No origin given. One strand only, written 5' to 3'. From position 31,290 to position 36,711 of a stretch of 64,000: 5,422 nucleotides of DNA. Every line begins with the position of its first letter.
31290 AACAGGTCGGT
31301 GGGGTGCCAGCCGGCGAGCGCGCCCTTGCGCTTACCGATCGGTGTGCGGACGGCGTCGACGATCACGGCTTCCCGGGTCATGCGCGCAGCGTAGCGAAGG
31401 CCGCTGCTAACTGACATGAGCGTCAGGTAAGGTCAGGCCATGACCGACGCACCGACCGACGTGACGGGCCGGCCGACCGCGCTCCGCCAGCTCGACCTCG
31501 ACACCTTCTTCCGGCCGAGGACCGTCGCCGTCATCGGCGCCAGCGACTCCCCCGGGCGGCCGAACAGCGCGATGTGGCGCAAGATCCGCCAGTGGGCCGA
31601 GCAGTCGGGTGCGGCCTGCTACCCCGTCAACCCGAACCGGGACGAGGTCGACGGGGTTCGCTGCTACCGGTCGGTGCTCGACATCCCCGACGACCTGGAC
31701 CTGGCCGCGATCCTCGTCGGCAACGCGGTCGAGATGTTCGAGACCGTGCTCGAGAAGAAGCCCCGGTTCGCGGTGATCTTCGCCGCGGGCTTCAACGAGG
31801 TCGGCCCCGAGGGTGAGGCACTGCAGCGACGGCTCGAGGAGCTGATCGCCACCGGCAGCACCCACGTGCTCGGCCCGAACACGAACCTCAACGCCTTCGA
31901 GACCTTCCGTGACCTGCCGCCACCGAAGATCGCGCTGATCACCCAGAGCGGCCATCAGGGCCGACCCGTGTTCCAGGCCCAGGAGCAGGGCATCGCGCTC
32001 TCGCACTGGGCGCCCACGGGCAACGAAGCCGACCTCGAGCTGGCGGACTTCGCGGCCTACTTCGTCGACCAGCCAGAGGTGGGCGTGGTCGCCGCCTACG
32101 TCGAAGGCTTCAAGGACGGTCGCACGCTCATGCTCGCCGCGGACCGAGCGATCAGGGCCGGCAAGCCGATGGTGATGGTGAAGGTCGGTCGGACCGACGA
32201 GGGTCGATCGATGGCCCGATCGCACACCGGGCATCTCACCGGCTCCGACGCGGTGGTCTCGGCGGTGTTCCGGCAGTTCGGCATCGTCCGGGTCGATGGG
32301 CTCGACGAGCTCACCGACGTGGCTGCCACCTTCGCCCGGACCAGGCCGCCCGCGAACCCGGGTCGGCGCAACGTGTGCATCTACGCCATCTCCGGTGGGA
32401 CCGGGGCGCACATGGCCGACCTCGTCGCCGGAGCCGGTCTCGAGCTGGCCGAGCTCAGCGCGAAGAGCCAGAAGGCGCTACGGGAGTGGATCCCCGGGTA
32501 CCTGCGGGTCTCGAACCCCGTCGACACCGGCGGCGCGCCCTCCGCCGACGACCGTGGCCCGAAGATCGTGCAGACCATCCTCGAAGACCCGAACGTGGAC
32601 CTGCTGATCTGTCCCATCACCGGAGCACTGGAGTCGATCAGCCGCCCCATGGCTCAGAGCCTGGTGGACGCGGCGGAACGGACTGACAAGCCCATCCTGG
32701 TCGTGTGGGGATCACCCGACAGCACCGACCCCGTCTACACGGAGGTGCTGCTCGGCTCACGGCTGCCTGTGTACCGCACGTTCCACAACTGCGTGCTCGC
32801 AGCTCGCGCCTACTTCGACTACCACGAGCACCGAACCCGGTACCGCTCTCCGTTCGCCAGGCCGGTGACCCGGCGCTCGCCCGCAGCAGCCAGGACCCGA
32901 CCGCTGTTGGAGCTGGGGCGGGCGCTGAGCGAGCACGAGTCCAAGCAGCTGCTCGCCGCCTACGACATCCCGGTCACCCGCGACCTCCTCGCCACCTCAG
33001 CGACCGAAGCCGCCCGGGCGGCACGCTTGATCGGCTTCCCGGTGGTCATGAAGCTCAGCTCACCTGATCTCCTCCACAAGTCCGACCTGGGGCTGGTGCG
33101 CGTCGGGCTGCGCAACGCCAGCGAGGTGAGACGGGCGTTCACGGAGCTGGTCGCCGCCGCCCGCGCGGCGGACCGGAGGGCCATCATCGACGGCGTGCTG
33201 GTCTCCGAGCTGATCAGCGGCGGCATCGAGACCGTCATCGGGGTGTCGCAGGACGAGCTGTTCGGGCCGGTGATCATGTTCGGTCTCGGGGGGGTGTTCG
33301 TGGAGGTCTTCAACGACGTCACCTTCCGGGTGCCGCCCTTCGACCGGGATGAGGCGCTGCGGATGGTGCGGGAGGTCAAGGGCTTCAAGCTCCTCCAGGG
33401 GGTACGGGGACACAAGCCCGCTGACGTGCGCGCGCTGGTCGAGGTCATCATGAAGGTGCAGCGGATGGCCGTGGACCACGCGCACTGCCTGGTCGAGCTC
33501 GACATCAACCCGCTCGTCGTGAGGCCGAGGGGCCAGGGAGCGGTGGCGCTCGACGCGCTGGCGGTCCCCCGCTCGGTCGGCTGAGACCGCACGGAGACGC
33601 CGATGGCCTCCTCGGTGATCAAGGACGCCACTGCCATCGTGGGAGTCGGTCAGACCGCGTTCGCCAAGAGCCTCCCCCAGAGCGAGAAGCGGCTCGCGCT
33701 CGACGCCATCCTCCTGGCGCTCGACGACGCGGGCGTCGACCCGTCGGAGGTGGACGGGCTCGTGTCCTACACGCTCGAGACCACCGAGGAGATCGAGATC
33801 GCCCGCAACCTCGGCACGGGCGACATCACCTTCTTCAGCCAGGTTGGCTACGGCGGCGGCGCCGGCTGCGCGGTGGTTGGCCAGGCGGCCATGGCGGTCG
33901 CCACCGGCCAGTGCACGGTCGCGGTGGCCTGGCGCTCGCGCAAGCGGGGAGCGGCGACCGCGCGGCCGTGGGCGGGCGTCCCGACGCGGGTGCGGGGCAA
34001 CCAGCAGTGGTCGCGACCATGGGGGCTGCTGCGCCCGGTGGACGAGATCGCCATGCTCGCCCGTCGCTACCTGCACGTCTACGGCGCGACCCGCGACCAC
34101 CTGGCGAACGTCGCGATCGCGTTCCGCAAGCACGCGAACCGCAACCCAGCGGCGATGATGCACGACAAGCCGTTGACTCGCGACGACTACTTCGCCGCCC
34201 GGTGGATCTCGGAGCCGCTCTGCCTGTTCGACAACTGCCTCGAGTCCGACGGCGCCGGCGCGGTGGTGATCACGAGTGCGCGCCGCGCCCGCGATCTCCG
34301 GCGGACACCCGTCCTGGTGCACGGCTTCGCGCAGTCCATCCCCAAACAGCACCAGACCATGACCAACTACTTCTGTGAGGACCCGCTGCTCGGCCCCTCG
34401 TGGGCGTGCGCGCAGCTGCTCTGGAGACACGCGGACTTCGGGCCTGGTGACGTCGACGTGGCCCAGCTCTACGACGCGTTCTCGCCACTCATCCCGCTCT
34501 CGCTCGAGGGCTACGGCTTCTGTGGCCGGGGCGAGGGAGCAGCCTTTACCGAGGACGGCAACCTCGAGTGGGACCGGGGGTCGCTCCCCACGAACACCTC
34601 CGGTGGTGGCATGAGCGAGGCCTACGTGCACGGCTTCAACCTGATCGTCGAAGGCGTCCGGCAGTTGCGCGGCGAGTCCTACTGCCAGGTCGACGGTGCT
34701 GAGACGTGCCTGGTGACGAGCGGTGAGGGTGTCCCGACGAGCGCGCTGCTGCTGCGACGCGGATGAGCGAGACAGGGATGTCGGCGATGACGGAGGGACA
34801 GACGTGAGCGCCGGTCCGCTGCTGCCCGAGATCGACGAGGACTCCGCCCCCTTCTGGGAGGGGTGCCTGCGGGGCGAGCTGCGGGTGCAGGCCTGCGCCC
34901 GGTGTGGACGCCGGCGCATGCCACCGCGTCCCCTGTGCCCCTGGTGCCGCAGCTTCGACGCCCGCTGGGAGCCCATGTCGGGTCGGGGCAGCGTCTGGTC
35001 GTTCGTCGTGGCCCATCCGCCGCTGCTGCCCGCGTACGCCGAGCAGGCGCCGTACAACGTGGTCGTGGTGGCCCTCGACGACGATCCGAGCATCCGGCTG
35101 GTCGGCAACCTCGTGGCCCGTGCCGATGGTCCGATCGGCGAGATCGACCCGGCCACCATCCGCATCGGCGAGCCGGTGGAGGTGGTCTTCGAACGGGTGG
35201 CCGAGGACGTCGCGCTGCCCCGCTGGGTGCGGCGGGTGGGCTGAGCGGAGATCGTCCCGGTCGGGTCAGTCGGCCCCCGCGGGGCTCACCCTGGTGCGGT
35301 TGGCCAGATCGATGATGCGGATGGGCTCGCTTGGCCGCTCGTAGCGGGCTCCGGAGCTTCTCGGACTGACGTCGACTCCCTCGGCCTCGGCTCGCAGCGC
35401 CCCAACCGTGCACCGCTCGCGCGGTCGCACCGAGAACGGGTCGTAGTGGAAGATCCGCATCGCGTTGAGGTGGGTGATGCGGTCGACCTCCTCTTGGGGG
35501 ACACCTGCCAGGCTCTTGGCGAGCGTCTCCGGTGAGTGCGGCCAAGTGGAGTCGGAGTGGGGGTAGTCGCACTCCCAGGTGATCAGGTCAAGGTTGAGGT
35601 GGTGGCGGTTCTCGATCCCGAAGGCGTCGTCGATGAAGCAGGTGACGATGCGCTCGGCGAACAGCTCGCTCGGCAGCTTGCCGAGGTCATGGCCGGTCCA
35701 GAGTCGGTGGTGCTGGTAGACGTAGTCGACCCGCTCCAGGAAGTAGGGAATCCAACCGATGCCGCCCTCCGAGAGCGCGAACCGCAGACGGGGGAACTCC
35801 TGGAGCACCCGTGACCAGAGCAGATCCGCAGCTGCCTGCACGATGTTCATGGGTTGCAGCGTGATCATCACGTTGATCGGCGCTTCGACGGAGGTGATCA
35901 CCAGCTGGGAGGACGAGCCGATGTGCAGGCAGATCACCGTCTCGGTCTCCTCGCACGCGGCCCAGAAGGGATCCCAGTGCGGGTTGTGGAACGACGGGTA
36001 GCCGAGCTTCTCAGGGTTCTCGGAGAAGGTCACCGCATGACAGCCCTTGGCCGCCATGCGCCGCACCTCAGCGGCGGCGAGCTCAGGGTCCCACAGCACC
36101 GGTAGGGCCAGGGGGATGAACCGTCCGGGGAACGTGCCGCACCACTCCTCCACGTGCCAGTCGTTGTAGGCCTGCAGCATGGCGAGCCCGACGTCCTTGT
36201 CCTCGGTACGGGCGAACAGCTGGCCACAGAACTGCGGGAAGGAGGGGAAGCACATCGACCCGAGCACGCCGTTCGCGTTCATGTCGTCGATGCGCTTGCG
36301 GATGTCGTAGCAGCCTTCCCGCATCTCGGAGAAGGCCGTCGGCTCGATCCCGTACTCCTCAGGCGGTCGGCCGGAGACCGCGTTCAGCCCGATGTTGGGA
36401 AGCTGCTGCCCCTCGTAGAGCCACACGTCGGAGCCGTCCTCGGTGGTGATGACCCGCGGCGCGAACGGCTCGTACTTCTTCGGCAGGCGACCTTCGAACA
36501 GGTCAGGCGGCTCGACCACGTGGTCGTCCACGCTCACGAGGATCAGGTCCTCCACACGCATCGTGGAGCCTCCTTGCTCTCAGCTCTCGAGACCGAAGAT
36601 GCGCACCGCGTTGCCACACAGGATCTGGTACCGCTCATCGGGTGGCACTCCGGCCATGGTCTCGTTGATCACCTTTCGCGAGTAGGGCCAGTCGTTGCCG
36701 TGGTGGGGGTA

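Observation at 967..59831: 17 copies of a 20-bp palindrome (core TGACR-N4-YGTCA, flanks near AACC...GGTT) mark nearly every promoter region of a >55-kb CoA-thioester catabolic supercluster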

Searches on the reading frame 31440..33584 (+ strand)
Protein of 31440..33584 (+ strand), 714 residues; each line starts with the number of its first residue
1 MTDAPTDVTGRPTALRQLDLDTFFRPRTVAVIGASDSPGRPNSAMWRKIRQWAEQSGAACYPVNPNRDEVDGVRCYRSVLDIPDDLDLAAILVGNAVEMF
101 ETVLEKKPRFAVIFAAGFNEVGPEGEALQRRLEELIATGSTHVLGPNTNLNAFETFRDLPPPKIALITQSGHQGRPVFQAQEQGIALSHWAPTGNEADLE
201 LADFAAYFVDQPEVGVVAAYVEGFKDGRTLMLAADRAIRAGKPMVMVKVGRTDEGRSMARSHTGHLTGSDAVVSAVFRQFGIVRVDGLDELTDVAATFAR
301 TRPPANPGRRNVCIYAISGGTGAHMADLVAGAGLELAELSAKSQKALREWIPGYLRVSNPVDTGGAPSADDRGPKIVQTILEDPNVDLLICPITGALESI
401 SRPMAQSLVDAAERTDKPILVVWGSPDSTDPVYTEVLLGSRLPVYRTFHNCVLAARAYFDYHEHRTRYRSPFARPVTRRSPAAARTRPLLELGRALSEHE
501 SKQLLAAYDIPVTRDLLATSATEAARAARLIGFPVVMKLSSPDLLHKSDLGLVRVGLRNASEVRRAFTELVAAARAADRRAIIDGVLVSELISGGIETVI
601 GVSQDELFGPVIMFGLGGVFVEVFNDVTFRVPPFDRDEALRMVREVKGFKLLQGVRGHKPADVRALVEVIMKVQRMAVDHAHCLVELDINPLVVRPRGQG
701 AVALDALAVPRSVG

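Call 6: find_encoding_contigs(protein=window:31440-33584:+, flank=10000, max_places=3)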
Protein window:31440-33584:+ (714 aa): 1 contig read that carries it; 1 place shown.
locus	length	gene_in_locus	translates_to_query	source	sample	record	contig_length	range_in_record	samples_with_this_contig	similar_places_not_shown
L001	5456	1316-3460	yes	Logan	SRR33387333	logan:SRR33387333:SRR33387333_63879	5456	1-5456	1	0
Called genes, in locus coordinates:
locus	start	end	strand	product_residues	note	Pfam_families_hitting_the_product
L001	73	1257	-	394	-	PF00108:Thiolase_N, PF02803:Thiolase_C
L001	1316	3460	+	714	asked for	PF13380:CoA_binding_2, PF13607:Succ_CoA_lig, PF19045:Ligase_CoA_2 (weak), PF13549:ATP-grasp_5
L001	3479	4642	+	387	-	PF00108:Thiolase_N (weak), PF22691:Thiolase_C_1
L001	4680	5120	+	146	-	PF12172:zf-ChsH2, PF01796:OB_ChsH2_C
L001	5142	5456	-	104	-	?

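Call 21: search_protein_families(library=ncbifam, proteins=[window:31440-33584:+], max_evalue=0.001)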
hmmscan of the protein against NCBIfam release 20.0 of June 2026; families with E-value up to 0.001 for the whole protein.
window:31440-33584:+ (714 aa): 9 families
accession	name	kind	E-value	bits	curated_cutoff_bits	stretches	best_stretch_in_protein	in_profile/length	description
NF045494.1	AcCoALig_Archglob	equivalog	1.5e-124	416.9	1200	2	17-458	215-659/665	acetate--CoA ligase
NF045493.1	HydDutCoALig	equivalog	3.8e-124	415.8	1300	1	22-706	5-694/698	4-hydroxybutyrate--CoA ligase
NF045492.1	HydPropCoALig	equivalog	1.7e-116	390.3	1300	2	19-459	247-694/700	3-hydroxypropionate--CoA ligase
TIGR02717.1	AcCoA-syn-alpha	equivalog_domain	4.3e-83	279.5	567.15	1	20-459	1-444/447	acetate--CoA ligase alpha subunit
TIGR01016.1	sucCoAbeta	subfamily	3.8e-08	32.7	375.55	1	496-706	3-214/386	succinate-CoA ligase subunit beta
NF001913.0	PRK00696.1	equivalog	7e-08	31.9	370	1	496-706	3-214/388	ADP-forming succinate--CoA ligase subunit beta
NF010647.0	PRK14046.1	equivalog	0.00012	21.3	604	0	497-535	4-42/392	malate--CoA ligase subunit beta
TIGR02068.2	cya_phycin_syn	equivalog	0.00046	18.3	850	0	497-571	213-282/862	cyanophycin synthetase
NF010623.0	PRK14016.1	subfamily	0.00057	18.1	877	0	500-569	217-281/871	cyanophycin synthetase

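Call 68: find_related_loci(query=window:31440-33584:+, collection=metagenome_contigs, flank=4000)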
Query window:31440-33584:+ (714 aa) in metagenome_contigs; peptide patterns used: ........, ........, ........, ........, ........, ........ (x = any residue, [..] = any of these).
600 stretches matched a pattern (row limit reached: there are more); 572 encode a relative of the query (tblastn E <= 1e-3); the best 80 are kept; 80 distinct loci.
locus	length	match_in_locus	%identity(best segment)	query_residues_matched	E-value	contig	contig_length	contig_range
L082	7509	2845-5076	72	1-710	0e+0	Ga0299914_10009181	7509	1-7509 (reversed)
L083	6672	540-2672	67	3-711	0e+0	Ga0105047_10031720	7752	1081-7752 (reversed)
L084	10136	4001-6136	64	5-709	0e+0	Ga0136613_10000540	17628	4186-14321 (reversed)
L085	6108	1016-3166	61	2-709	0e+0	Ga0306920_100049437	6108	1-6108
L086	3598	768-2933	58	7-709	0e+0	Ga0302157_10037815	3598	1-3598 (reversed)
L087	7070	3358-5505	58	7-709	0e+0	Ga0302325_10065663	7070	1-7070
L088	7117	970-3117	58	7-709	0e+0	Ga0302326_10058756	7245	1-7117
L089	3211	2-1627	67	163-709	0e+0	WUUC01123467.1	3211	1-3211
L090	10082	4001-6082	43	14-709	9e-164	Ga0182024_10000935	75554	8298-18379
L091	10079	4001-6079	42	16-709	2e-163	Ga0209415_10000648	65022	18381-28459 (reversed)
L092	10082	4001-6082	43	14-709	5e-162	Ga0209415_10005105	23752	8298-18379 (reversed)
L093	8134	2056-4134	43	16-709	2e-161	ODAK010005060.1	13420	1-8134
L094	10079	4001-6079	42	16-709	4e-160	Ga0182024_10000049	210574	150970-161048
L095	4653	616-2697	43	14-709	2e-163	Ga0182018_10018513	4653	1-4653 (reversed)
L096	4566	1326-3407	41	12-709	2e-162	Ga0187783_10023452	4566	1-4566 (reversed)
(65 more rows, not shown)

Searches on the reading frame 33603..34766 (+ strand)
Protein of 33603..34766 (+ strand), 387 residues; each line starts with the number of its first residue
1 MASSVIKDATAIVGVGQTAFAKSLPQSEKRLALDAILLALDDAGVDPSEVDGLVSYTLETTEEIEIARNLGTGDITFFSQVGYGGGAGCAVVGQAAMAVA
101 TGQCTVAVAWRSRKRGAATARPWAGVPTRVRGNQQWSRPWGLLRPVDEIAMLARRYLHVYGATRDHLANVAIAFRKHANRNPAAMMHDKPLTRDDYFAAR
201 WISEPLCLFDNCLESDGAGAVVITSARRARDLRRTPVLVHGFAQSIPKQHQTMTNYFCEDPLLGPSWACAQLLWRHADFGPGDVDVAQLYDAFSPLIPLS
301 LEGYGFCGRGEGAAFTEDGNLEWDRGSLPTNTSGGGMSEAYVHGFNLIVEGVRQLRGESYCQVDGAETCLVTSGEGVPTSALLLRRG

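Call 55: search_protein_families(library=ncbifam, proteins=[window:33603-34766:+], max_evalue=1e-10)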
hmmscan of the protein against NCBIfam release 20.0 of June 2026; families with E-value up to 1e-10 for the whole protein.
window:33603-34766:+ (387 aa): 16 families
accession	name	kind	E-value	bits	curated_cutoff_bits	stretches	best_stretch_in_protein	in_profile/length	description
NF005892.0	PRK07855.1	subfamily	6e-161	535.7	469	1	5-386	3-389/390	lipid-transfer protein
NF004811.0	PRK06158.1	subfamily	2.5e-73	247.3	421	1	4-378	4-370/384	acetyl-CoA acetyltransferase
NF006010.0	PRK08142.1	subfamily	3e-55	187.6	462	1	6-369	3-363/388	thiolase domain-containing protein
NF004720.0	PRK06064.1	subfamily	6e-44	150.4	420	1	10-359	4-355/389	thiolase domain-containing protein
NF006102.0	PRK08256.1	subfamily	7.5e-32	110.9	436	1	9-370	4-375/394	lipid-transfer protein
NF053570.1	AcCoTHIOL_METTL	equivalog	2.9e-31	108.7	600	1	10-372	4-367/385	acetyl-CoA acetyltransferase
NF004810.0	PRK06157.1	equivalog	3.8e-31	108.6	403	1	4-378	3-385/400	acetyl-CoA acetyltransferase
NF009228.0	PRK12578.1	subfamily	1.6e-30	106.1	485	1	10-359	5-356/387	thiolase domain-containing protein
NF006180.0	PRK08313.1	subfamily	2.1e-30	105.8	514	1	7-370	3-366/389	thiolase domain-containing protein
NF004715.0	PRK06059.1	equivalog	8.1e-28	97.5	424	1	9-370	5-382/399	lipid-transfer protein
NF004982.0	PRK06365.1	equivalog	2e-24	86.4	695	1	11-244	19-255/430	thiolase domain-containing protein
NF004721.0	PRK06065.1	equivalog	2e-24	86.2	455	1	6-336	8-336/393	thiolase domain-containing protein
NF053628.1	BnzsclthlBbsBGT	equivalog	2.2e-24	86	750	1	11-363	8-356/389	benzoylsuccinyl-CoA thiolase subunit BbsB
NF004722.0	PRK06066.1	equivalog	3.8e-22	78.8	516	1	8-380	4-376/385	thiolase domain-containing protein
NF005704.0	PRK07516.1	subfamily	6.5e-18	64.8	412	1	9-368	3-367/389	thiolase domain-containing protein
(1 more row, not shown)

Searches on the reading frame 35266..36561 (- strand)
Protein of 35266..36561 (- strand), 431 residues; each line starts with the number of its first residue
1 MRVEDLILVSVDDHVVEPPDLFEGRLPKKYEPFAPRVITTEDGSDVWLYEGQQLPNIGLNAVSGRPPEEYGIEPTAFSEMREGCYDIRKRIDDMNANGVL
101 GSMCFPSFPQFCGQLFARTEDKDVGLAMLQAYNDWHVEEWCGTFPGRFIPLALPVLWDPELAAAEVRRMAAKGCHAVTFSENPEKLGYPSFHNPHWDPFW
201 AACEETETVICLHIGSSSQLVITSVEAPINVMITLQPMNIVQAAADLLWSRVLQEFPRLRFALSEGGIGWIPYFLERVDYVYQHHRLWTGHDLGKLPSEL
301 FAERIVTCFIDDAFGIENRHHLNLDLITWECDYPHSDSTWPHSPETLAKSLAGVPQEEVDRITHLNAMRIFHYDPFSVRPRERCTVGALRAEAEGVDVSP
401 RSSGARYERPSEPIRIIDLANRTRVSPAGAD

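Call 13: search_protein_families(library=pfam, proteins=[window:35266-36561:-], max_evalue=0.00001)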
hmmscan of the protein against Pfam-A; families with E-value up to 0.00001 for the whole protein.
window:35266-36561:- (431 aa): 1 family
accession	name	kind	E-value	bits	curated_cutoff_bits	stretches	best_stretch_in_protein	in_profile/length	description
PF04909.20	Amidohydro_2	-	1.4e-31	110.8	26.4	1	78-371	12-287/289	Amidohydrolase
